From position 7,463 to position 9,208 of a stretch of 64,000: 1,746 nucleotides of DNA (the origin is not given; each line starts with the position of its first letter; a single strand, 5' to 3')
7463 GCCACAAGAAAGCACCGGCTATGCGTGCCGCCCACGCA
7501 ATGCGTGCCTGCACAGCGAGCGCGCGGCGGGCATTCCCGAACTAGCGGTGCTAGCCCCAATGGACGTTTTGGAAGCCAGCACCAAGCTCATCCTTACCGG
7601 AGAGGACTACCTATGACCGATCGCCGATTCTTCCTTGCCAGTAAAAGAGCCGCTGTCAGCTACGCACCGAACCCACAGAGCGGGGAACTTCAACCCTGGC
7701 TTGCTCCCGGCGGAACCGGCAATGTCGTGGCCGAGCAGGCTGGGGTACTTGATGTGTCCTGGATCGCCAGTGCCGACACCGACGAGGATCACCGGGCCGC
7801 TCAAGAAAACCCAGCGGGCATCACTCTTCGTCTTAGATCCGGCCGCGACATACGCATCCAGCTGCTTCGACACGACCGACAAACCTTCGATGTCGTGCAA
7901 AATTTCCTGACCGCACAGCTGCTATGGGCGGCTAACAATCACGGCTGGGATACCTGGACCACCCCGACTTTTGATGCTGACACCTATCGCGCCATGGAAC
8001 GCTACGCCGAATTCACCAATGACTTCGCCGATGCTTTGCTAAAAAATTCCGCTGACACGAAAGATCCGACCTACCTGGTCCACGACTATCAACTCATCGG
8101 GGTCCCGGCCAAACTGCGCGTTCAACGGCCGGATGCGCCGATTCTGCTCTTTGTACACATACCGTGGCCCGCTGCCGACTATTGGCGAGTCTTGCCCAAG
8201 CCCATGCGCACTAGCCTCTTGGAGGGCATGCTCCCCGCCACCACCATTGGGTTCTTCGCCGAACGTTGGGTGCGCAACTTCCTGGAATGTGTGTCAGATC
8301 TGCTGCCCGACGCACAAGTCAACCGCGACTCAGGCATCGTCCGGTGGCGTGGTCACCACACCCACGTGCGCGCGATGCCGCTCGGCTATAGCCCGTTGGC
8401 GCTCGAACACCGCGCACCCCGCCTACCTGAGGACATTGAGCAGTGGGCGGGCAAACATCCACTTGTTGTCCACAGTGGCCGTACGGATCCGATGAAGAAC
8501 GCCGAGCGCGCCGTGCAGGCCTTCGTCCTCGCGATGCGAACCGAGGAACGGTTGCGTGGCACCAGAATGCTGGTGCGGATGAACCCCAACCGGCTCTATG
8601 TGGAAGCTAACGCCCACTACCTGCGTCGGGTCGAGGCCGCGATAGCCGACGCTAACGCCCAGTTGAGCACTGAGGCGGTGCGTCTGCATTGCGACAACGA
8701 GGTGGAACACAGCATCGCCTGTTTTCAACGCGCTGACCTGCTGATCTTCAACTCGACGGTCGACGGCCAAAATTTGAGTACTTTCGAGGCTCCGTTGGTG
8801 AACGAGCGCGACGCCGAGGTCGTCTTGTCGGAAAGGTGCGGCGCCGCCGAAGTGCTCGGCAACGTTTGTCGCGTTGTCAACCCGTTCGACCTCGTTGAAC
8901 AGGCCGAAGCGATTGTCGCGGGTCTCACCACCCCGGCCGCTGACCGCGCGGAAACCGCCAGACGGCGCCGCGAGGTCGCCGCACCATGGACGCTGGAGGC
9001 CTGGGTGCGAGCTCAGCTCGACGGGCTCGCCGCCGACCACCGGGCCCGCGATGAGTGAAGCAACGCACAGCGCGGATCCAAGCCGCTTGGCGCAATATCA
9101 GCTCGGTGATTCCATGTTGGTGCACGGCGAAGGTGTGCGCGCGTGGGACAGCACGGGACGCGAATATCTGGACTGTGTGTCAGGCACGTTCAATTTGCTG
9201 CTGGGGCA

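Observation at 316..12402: Candidate C7N-aminocyclitol / pseudo-disaccharide (validoxylamine- or salbostatin-like) biosynthetic gene cluster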

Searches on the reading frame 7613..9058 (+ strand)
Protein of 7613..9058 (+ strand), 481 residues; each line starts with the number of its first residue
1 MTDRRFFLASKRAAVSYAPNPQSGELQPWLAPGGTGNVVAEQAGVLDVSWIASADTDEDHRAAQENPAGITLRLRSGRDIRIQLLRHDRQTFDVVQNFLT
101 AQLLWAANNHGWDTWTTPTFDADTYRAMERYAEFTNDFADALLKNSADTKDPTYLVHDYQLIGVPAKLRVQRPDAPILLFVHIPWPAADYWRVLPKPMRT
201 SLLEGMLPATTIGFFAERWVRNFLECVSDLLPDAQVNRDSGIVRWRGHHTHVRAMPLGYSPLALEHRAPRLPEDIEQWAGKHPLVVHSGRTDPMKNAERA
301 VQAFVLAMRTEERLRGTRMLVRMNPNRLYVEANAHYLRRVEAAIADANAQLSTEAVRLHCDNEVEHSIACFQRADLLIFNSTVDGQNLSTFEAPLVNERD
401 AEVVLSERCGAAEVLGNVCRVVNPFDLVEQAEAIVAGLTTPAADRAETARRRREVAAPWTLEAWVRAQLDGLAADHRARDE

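Call 3: search_protein_families(library=pfam, proteins=[window:7613-9058:+])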
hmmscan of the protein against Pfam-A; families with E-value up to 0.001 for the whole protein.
window:7613-9058:+ (481 aa): 1 family
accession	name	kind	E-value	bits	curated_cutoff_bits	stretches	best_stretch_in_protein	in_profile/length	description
PF00982.27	Glyco_transf_20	-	5.8e-55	187.3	32.5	1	47-472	46-471/473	Glycosyltransferase family 20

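Call 4: search_protein_families(library=ncbifam, proteins=[window:7613-9058:+])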
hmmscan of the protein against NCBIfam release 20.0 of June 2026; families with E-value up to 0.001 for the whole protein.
window:7613-9058:+ (481 aa): 4 families
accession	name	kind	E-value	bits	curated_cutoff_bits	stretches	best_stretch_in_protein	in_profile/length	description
NF011071.0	PRK14501.1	equivalog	2.7e-42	144.9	634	1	5-477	3-466/729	bifunctional alpha,alpha-trehalose-phosphate synthase (UDP-forming)/trehalose-phosphatase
TIGR02400.1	trehalose_OtsA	equivalog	1.5e-35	122.8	564.85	1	89-472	73-454/456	alpha,alpha-trehalose-phosphate synthase (UDP-forming)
TIGR02398.1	gluc_glyc_Psyn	equivalog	2e-23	82.8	569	1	48-472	42-480/487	glucosylglycerol-phosphate synthase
NF007513.0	PRK10117.1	equivalog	3.3e-14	52.7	759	1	99-467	80-446/474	alpha,alpha-trehalose-phosphate synthase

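Call 6: search_solved_structures(query=window:7613-9058:+, show_alignments=2)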
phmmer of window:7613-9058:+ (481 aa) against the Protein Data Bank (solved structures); distinct sequences matched with E-value up to 0.001: 23.
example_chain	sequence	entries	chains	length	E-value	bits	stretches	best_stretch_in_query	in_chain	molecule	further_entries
3vdm_A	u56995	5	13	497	1.7e-225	752.1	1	1-479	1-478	VldE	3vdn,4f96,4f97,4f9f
3t7d_A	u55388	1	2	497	3e-225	751.3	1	2-479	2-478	Putative glycosyltransferase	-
3t5t_A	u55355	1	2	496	4.6e-225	750.6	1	4-479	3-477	Putative glycosyltransferase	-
8iye_A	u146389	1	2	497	7.8e-225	749.9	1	1-479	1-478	Validamine 7-phosphate valienyltransferase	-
8iyf_A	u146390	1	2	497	4.3e-224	747.5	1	1-479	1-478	Validamine 7-phosphate valienyltransferase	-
5lqd_A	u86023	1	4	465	2.1e-43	151.7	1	7-473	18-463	Alpha,alpha-trehalose-phosphate synthase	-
5dxf_A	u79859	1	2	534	8.3e-27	97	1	152-465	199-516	trehalose-6-phosphate phosphatase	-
5hut_A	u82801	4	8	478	2.8e-25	91.9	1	123-451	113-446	Alpha,alpha-trehalose-phosphate synthase [UDP-forming]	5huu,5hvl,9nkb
9niq_A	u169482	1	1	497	3.2e-25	91.7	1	123-451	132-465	Alpha,alpha-trehalose-phosphate synthase [UDP-forming]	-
5jij_A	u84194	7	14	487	6.4e-25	90.7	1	128-475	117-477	Alpha,alpha-trehalose-phosphate synthase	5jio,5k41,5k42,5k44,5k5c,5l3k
5huv_A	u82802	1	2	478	8e-25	90.4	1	123-451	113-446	Alpha,alpha-trehalose-phosphate synthase [UDP-forming]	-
6jbi_A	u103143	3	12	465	1.2e-22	83.3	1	119-460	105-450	Trehalose-6-phosphate synthase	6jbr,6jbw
5hvo_A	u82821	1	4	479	2e-21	79.2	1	127-465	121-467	Alpha,alpha-trehalose-phosphate synthase (UDP-forming)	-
5hvm_A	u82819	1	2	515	2.5e-21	78.9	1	119-460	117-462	Alpha,alpha-trehalose-phosphate synthase (UDP-forming)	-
8fhw_A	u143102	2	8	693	1.4e-17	66.5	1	177-465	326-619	Alpha,alpha-trehalose-phosphate synthase (UDP-forming)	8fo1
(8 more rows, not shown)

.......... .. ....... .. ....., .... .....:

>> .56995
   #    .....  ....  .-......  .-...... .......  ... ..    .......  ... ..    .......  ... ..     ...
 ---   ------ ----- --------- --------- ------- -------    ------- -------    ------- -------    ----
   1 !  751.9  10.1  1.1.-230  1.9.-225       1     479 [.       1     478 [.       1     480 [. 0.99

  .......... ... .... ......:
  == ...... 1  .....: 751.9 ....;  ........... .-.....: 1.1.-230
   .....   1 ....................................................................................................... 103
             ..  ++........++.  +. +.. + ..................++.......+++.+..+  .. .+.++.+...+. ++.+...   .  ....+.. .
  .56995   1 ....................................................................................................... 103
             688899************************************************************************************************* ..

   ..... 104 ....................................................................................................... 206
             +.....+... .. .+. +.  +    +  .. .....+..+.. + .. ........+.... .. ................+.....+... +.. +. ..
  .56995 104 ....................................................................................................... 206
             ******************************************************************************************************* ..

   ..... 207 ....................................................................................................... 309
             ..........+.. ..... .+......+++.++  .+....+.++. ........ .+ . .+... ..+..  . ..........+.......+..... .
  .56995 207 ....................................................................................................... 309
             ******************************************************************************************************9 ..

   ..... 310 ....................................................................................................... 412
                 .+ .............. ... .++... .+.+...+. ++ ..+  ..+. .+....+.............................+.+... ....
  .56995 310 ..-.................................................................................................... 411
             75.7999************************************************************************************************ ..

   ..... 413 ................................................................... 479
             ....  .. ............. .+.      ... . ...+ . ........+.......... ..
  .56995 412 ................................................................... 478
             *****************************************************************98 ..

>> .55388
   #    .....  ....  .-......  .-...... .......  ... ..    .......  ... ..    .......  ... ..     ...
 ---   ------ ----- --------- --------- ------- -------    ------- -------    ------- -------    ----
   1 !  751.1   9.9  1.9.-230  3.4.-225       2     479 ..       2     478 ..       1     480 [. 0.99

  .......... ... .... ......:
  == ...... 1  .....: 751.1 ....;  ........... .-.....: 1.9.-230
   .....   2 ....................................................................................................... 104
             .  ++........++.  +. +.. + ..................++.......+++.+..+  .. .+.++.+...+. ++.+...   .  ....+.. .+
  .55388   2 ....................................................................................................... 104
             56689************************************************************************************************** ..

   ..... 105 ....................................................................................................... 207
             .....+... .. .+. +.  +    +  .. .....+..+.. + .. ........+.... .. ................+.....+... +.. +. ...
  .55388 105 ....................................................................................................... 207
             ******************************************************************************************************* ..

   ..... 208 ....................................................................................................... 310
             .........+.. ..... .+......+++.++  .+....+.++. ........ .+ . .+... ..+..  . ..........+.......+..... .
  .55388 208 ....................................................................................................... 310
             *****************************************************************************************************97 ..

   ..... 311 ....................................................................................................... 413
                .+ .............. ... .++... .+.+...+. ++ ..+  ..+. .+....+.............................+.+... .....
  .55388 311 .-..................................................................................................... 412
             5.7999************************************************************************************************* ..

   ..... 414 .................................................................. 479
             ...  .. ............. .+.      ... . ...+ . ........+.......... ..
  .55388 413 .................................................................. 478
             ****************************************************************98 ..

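Call 10: find_homologous_proteins(query=window:7613-9058:+)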
Query window:7613-9058:+ (481 aa): 934 proteins with E <= 0.001 among 8000 candidates; the best 120 are listed.
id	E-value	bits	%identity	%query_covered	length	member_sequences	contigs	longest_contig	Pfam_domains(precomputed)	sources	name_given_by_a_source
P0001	0.0e+0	1100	100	100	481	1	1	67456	PF00982.28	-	-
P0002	7.4e-257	870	78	100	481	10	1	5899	PF00982.28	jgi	-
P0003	1.2e-256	870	77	100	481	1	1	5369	PF00982.28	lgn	-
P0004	2.2e-255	866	78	100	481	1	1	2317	PF00982.28,PF20706.4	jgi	jgi:trehalose 6-phosphate synthase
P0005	9.6e-255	863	77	99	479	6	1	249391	PF00982.28,PF20706.4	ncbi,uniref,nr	ncbi:trehalose-6-phosphate synthase [Allokutzneria sp. A3M-2-11 16]|uniref:trehalose-6-phosphate syn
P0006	1.7e-254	863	77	100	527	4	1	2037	PF00982.28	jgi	jgi:validamine 7-phosphate valienyltransferase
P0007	1.7e-251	853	76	99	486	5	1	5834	PF00982.28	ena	-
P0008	1.4e-250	850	76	99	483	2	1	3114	PF00982.28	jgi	jgi:trehalose-6-phosphate synthase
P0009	2.4e-250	849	77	100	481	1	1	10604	PF00982.28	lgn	-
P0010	6.0e-250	848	76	100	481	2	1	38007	PF00982.28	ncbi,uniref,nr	ncbi:trehalose-6-phosphate synthase [Streptomyces sp. 8K308]|uniref:trehalose-6-phosphate synthase n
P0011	7.2e-250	847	77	100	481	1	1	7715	PF00982.28,PF20706.4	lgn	-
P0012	1.5e-248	843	77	99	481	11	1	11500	PF00982.28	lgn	-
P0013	2.5e-248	842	76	100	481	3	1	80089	PF00982.28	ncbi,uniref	ncbi:trehalose-6-phosphate synthase [Streptomyces sp. NPDC127098]|uniref:trehalose-6-phosphate synth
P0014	4.5e-247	838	76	100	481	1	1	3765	PF00982.28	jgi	jgi:trehalose 6-phosphate synthase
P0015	5.7e-247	838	75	100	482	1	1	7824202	PF00982.28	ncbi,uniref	ncbi:trehalose-6-phosphate synthase [Kitasatospora camelliae]|uniref:Trehalose-6-phosphate synthase 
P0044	6.2e-197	673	64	97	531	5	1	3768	PF00982.28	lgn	-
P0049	3.2e-163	562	55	98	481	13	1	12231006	PF00982.28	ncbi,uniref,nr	ncbi:trehalose-6-phosphate synthase [Cystobacter fuscus]|uniref:trehalose-6-phosphate synthase n=1 T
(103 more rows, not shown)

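Call 13: find_related_loci(query=A1, collection=genome_contigs, flank=10000)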
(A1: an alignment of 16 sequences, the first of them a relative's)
Query A1 (481 aa) in genome_contigs; peptide patterns used: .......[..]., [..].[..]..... (x = any residue, [..] = any of these).
190 stretches matched a pattern; 176 encode a relative of the query (tblastn E <= 1e-3); the best 80 are kept; 78 distinct loci.
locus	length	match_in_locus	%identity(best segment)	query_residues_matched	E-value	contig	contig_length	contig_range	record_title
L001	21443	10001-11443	76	1-481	0e+0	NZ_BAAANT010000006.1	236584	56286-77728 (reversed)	Kitasatospora kazusensis strain JCM 14560 sequence006, whole genome shotgun sequence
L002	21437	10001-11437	77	1-479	0e+0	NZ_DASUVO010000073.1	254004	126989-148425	MAG: Actinophytocola sp. isolate SMAG_U1817 k141_1559394, whole genome shotgun sequence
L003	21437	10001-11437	77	1-479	0e+0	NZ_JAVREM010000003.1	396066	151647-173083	Streptomyces millisiae strain DSM 44918 NODE_3_length_396066_cov_24.075416, whole genome shotgun sequence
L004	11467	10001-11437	76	1-479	0e+0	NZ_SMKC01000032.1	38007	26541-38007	Streptomyces sp. 8K308 NODE_32_length_38007_cov_40.6935, whole genome shotgun sequence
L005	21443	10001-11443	77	1-481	0e+0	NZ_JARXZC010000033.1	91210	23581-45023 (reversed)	Kitasatospora sp. MAP5-34 Ga0532211_033, whole genome shotgun sequence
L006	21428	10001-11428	76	6-481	0e+0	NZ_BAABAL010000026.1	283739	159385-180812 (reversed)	Allokutzneria multivorans strain JCM 17342 sequence26, whole genome shotgun sequence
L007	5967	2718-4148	76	1-477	0e+0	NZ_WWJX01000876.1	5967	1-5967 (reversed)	Streptomyces sp. SID3343 SID3343.c1036, whole genome shotgun sequence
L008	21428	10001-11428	77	6-481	0e+0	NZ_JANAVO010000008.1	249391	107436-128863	Allokutzneria sp. A3M-2-11 16 NODE_8_length_249391_cov_139.474650, whole genome shotgun sequence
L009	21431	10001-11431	76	1-477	0e+0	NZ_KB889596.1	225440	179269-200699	Embleya scabrispora DSM 41855 A3ICDRAFT_scaffold_13.14, whole genome shotgun sequence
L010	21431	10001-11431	76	1-477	0e+0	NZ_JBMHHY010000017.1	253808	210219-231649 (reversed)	Embleya sp. AB8 Ga0532222_17, whole genome shotgun sequence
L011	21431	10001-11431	74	1-477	0e+0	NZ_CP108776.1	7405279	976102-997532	Embleya sp. NBC_00896 chromosome, complete genome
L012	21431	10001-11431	75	1-477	0e+0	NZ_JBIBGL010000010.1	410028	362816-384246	Embleya sp. NPDC008237 NPDC008237_171_C5.ctg-0010, whole genome shotgun sequence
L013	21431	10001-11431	74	1-477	0e+0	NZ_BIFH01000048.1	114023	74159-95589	Embleya hyalina strain NBRC 13850 sequence48, whole genome shotgun sequence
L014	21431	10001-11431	74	1-477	0e+0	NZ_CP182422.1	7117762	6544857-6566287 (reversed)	Embleya sp. MST-111070 chromosome 1, complete sequence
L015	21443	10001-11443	76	1-481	0e+0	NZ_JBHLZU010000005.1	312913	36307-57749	Allokutzneria oryzae strain TBRC 7907 GCM70008131_32, whole genome shotgun sequence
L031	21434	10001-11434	69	1-479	0e+0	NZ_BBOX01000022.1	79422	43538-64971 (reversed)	Streptomyces hygroscopicus subsp. hygroscopicus strain NBRC 13472, whole genome shotgun sequence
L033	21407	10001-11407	69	4-472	0e+0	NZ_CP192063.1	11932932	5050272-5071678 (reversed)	Actinoallomurus sp. CA-150999 chromosome, complete genome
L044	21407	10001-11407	66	4-472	0e+0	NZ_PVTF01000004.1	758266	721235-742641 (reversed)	Umezawaea tangerina strain DSM 44720 Ga0180964_104, whole genome shotgun sequence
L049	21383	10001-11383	64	6-469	0e+0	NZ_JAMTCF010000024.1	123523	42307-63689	Actinosynnema pretiosum strain DSM 44132 LV78DRAFT_scaffold00024.24, whole genome shotgun sequence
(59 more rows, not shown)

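Call 29: find_encoding_contigs(protein=P0001, flank=10000, max_places=3)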
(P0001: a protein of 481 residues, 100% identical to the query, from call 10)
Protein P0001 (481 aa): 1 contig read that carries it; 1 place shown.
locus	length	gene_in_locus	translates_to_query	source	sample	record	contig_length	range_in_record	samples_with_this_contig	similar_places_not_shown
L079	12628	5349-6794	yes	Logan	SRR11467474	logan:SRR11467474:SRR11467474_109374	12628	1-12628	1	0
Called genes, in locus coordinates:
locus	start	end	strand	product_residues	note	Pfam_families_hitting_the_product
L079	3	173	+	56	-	?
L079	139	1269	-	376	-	PF00483:NTP_transferase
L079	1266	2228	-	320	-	PF01261:AP_endonuc_2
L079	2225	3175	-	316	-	PF01869:BcrAD_BadFG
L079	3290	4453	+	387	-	PF07690:MFS_1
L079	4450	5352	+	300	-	PF01370:Epimerase, PF03435:Sacchrp_dh_NADP (faint), PF04321:RmlD_sub_bind, PF16363:GDP_Man_Dehyd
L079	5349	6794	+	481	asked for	PF00982:Glyco_transf_20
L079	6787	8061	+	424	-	PF00202:Aminotran_3, PF00155:Aminotran_1_2 (weak)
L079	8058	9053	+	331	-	PF08240:ADH_N (weak), PF16912:Glu_dehyd_C (weak)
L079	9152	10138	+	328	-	PF08240:ADH_N, PF00107:ADH_zinc_N, PF13602:ADH_zinc_N_2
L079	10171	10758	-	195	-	PF00440:TetR_N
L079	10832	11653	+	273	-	PF01370:Epimerase, PF05368:NmrA, PF13460:NAD_binding_10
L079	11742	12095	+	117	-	PF00903:Glyoxalase (weak), PF18029:Glyoxalase_6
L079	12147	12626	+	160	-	?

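Call 35: search_solved_structures(query=L031:10001-11434:+, max_evalue=1e-100)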
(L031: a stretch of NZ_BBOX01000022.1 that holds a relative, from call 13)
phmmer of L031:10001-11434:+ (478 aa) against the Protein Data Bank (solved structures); distinct sequences matched with E-value up to 1e-100: 5.
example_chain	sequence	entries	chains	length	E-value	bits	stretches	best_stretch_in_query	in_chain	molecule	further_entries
3vdm_A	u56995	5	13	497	0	1030.9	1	1-478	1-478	VldE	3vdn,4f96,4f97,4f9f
3t7d_A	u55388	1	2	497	0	1029.6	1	2-478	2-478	Putative glycosyltransferase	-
8iye_A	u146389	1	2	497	0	1028.8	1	1-478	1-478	Validamine 7-phosphate valienyltransferase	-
3t5t_A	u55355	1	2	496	0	1028.5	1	2-478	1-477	Putative glycosyltransferase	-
8iyf_A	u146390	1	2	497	0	1026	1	1-478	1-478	Validamine 7-phosphate valienyltransferase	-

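Call 62: search_dna_similar(query=window:7613-9058:+, collection=plasmids, mode=protein, max_evalue=1e-60, max_rows=10)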
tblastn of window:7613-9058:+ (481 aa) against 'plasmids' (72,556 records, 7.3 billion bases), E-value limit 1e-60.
No match.

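Call 63: find_encoding_contigs(protein=P0005, flank=10000, max_places=1)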
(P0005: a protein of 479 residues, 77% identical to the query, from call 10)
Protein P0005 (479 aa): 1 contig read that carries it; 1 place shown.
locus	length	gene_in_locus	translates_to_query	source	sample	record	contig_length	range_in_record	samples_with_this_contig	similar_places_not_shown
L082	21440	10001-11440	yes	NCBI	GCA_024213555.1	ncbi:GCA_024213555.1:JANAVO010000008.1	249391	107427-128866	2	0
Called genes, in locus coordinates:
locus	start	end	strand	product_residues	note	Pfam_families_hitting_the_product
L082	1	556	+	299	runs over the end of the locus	PF00294:PfkB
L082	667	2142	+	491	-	PF00732:GMC_oxred_N, PF01266:DAO (faint), PF05834:Lycopene_cycl (weak), PF00890:FAD_binding_2 (weak), PF05199:GMC_oxred_C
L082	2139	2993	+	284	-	PF00296:Bac_luciferase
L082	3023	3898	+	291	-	PF00294:PfkB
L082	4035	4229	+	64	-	-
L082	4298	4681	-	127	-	PF03995:Inhibitor_I36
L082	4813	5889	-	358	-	PF00483:NTP_transferase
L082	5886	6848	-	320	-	PF01261:AP_endonuc_2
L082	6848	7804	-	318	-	PF01869:BcrAD_BadFG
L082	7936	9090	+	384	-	PF07690:MFS_1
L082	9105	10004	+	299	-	PF01370:Epimerase, PF04321:RmlD_sub_bind, PF16363:GDP_Man_Dehyd (weak)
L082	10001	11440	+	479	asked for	PF00982:Glyco_transf_20, PF20706:GT4-conflict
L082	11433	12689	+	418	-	PF00202:Aminotran_3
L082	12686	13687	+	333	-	PF08240:ADH_N, PF02826:2-Hacid_dh_C (weak), PF01488:Shikimate_DH (faint)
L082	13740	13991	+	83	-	-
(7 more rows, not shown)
